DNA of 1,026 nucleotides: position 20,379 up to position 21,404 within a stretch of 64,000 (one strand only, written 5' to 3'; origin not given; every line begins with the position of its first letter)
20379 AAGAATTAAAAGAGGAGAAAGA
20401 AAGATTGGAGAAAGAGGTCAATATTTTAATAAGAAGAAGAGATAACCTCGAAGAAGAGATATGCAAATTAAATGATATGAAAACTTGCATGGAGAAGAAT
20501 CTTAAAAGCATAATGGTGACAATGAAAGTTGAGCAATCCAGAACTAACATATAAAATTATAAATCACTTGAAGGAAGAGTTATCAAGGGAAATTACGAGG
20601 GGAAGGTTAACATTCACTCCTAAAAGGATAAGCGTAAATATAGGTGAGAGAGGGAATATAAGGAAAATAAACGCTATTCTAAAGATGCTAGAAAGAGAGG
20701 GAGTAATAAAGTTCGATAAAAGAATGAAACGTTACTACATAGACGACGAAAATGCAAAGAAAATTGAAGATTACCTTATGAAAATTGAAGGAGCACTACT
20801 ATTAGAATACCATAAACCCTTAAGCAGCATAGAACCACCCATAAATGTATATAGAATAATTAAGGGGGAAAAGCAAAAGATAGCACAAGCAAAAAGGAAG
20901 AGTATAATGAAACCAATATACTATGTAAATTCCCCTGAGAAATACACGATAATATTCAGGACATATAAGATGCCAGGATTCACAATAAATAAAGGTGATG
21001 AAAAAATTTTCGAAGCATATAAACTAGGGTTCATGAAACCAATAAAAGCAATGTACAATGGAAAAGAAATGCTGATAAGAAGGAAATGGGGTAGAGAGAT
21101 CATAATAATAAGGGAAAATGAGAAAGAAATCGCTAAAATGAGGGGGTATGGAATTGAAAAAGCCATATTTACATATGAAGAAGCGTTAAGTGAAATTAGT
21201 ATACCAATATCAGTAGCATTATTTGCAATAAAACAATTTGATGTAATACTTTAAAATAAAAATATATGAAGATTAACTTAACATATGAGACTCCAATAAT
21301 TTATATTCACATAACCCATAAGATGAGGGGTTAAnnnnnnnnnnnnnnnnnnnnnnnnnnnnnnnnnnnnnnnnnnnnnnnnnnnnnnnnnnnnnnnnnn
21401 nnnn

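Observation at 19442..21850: Divergent module next to the filament operon: coiled-coil protein, wHTH protein and a KG|IS prepilin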

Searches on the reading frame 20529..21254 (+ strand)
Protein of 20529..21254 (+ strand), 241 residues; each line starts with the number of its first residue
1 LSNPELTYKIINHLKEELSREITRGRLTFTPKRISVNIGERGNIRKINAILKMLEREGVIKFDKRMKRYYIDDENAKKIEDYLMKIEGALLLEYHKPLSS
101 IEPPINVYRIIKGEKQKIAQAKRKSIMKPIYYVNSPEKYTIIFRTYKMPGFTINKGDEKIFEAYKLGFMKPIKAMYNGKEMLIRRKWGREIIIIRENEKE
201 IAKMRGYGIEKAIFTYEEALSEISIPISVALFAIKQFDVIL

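Call 4: search_protein_families(library=pfam, proteins=[window:20529-21254:+], max_evalue=0.1)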
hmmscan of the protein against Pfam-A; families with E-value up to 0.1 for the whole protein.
window:20529-21254:+ (241 aa): 0 families

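Call 6: search_protein_families(library=ncbifam, proteins=[window:20529-21254:+], max_evalue=0.1)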
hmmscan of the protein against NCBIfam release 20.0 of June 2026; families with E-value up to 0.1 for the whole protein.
window:20529-21254:+ (241 aa): 2 families
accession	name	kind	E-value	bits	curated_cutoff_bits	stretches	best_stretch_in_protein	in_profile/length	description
NF041439.1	TraE_Enteroc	subfamily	0.014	15.9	100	1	54-106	18-70/99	type IV conjugative transfer system protein TraE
TIGR03727.1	urea_t_UrtC_arc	equivalog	0.03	13.2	575.55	1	174-224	205-257/369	urea ABC transporter, permease protein UrtC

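Call 9: find_homologous_proteins(query=window:20529-21254:+)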
Query window:20529-21254:+ (241 aa): 7 proteins with E <= 0.001 among 242 candidates.
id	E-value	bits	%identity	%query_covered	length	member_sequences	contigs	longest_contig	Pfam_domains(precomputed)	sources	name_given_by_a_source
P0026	4.4e-138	476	92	100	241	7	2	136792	-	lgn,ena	-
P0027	1.0e-112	393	74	100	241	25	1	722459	-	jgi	jgi:hypothetical protein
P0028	8.7e-72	260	53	99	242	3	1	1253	-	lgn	-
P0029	4.6e-70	254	52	99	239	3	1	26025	-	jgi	-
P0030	6.8e-41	158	37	100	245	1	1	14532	-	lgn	-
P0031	4.9e-40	156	38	100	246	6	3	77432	-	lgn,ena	-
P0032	7.4e-39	152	37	100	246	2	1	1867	-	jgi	-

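Call 12: find_encoding_contigs(protein=P0031, flank=10000, max_places=2)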
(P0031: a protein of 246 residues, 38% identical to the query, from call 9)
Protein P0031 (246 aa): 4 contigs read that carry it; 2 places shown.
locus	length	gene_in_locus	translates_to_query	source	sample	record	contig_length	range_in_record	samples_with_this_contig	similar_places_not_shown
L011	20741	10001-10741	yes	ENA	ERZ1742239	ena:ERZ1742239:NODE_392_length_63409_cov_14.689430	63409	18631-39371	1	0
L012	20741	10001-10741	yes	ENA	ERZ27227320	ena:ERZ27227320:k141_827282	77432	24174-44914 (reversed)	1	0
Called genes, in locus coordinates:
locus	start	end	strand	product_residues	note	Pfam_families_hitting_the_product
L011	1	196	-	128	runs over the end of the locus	-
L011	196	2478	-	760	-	-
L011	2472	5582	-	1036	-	PF16640:Big_3_5 (weak)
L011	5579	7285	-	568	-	PF00482:T2SSF (weak)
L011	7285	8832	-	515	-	PF00437:T2SSE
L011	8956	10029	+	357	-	-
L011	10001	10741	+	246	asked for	-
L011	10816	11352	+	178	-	-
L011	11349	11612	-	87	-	-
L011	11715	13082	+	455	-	PF00206:Lyase_1, PF10397:ADSL_C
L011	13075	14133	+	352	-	PF00850:Hist_deacetyl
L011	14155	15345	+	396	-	PF02749:QRPTase_N, PF01729:QRPTase_C, PF17956:NAPRTase_C (weak)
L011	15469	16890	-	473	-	PF01909:NTP_transf_2 (weak), PF09249:tRNA_NucTransf2, PF21133:CAA_C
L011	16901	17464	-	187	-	PF10469:AKAP7_NLS, PF02834:LigT_PEase, PF13563:2_5_RNA_ligase2, PF02834:LigT_PEase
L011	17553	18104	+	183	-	PF13238:AAA_18, PF13207:AAA_17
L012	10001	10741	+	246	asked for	-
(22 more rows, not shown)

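Call 27: predict_structure(alignment_id=A2)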
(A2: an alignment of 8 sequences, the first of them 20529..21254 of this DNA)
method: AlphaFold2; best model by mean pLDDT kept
length: 241 residues; sequences in the alignment: 8
mean_pLDDT: 87.0   pTM: 0.83
mean pLDDT of the five models: 87.0, 86.7, 86.1, 80.0, 78.5
residues with pLDDT >= 90: 135; 70-90: 90; 50-70: 13; < 50: 3
segments of 3 or more residues with pLDDT < 50: 239-241
pLDDT, mean of each block of 10 residues (from residue 1): 88 90 77 93 91 93 93 87 91 73 86 91 82 88 84 93 85 91 85 90 88 91 93 72 44
secondary structure, 60 per line:
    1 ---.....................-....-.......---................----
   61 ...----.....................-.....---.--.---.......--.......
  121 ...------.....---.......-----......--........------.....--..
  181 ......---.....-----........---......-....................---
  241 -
elements in order: H4-24 E26-29 H31-37 H41-56 E61-63 E68-72 H73-88 E90-94 E105-111 E114-123 E130-134 E138-144 E150-155 E158-165 E172-176 E179-186 E190-194 E200-207 E211-216 H218-237

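Call 42: find_related_loci(query=A1, collection=genome_contigs, flank=10000)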
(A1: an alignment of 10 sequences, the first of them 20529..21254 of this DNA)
Query A1 (241 aa) in genome_contigs; peptide patterns used: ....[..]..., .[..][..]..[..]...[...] (x = any residue, [..] = any of these).
89 stretches matched a pattern; 6 encode a relative of the query (tblastn E <= 1e-3); 6 distinct loci.
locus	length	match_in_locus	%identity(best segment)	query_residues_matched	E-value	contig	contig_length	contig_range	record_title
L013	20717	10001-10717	52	3-241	1e-78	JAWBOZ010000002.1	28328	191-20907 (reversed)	MAG: Candidatus Methanomethylicia archaeon isolate HHBFW-2_201803_bins_56 HHBFW-2_201803_bins_56_scaffold_2, whole genom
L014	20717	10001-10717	53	2-241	3e-74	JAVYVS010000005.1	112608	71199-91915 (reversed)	MAG: Candidatus Methanomethylicia archaeon isolate DRTY-2_202007_bins_12 DRTY-2_202007_bins_12_scaffold_5, whole genome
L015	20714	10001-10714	51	3-239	1e-71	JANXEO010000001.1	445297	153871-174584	MAG: Candidatus Methanomethylicia archaeon isolate SKYB69 NODE_1_length_445297_cov_15.629898, whole genome shotgun seque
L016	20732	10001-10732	41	1-241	2e-59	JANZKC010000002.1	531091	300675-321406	MAG: Candidatus Culexmicrobium cathedralense isolate GB-1867-005 Ga0190363_1000002, whole genome shotgun sequence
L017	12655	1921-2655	38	1-241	7e-47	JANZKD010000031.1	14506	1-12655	MAG: Candidatus Culexmicrobium profundum isolate GB-1867-035 Ga0190363_1001341, whole genome shotgun sequence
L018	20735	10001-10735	38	1-241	5e-48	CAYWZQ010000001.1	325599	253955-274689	MAG TPA_asm: uncultured Nitrososphaerota archaeon isolate SRP141552_co1_135 genome assembly, contig: NODE_2_length_32559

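Call 47: search_solved_structures(query=A1, max_evalue=10)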
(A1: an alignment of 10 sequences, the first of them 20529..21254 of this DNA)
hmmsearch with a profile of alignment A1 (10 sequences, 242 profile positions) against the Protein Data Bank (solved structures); distinct sequences matched with E-value up to 10: 3.
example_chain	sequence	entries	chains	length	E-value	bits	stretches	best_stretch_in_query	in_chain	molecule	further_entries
4v6w_CF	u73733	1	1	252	0.037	17.1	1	24-92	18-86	60S ribosomal protein L7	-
5y82_D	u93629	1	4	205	0.4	13.7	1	93-142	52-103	Membrane protein insertase YidC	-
7pwf_K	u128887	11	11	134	2.4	11.1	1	47-105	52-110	Ribosomal protein S10B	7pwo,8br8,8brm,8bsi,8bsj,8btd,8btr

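Call 65: search_protein_families(library=phrogs, proteins=[window:20529-21254:+], max_evalue=0.01)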
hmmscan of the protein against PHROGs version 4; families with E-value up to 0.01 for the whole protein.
window:20529-21254:+ (241 aa): 0 families

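Call 66: search_protein_families(library=pfam, alignment_id=A1, max_evalue=1)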
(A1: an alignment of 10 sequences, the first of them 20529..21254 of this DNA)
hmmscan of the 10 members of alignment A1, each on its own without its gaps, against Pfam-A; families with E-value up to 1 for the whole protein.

A. member 1, window:20529-21254:+ (241 aa): 0 families

B. families by the number of members that match (of 10 scanned): 6 families
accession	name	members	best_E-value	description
PF21861.2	RepB_C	1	0.0032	Replication protein RepB, C-terminal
PF21743.3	PTM_DIR17_Tudor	1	0.018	PTM/DIR17-like, Tudor domain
PF06925.17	MGDG_synth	1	0.048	Monogalactosyldiacylglycerol (MGDG) synthase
PF21320.3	HTH_65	1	0.084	Rv2258c-like winged HTH domain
PF25055.1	DUF7792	1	0.092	Domain of unknown function (DUF7792)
PF25012.1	DUF7786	1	0.33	Family of unknown function (DUF7786)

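Call 81: search_protein_representatives(alignment_id=A2)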
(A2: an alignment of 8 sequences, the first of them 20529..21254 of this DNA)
Query: 8 sequences, 242 profile positions. Proteins with E-value up to 0.001 (for the whole library): 6; up to 1e-10: 5; up to 1e-30: 5. The best 6 are listed.
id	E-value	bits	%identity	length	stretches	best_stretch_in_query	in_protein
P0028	3.3e-107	374.1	-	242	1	1-242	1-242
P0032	8.7e-95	333.5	-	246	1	1-242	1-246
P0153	1.4e-88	313.1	-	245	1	1-242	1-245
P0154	3.0e-76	272.8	-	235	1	9-242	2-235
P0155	1.5e-61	224.6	-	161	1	84-242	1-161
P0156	2.6e-04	37.2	-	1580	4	128-220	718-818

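Call 82: search_protein_families(library=pfam, proteins=[P0156, P0153, P0154], max_evalue=0.01)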
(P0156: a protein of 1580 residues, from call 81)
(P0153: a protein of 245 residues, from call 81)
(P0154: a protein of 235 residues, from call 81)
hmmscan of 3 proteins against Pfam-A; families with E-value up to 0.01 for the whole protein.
P0156 (1580 aa): 5 families
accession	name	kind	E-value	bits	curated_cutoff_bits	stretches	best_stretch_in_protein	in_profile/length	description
PF17802.7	SpaA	-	3.1e-184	598.2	23.1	12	861-953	2-89/91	Prealbumin-like fold domain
PF11974.14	bMG3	-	1.4e-14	54.3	34.9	0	1195-1238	24-60/103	Bacterial alpha-2-macroglobulin MG3 domain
PF20598.4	DUF6795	-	1.1e-09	39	27.4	0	979-1022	8-47/103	Domain of unknown function (DUF6795)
PF16561.11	AMPK1_CBM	-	2.8e-06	27.9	26.8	0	1437-1463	27-50/85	Glycogen recognition site of AMP-activated protein kinase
PF12580.14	TPPII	-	0.0081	16.1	29.7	0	389-417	49-77/187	Tripeptidyl peptidase II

P0153 (245 aa): 0 families

P0154 (235 aa): 0 families
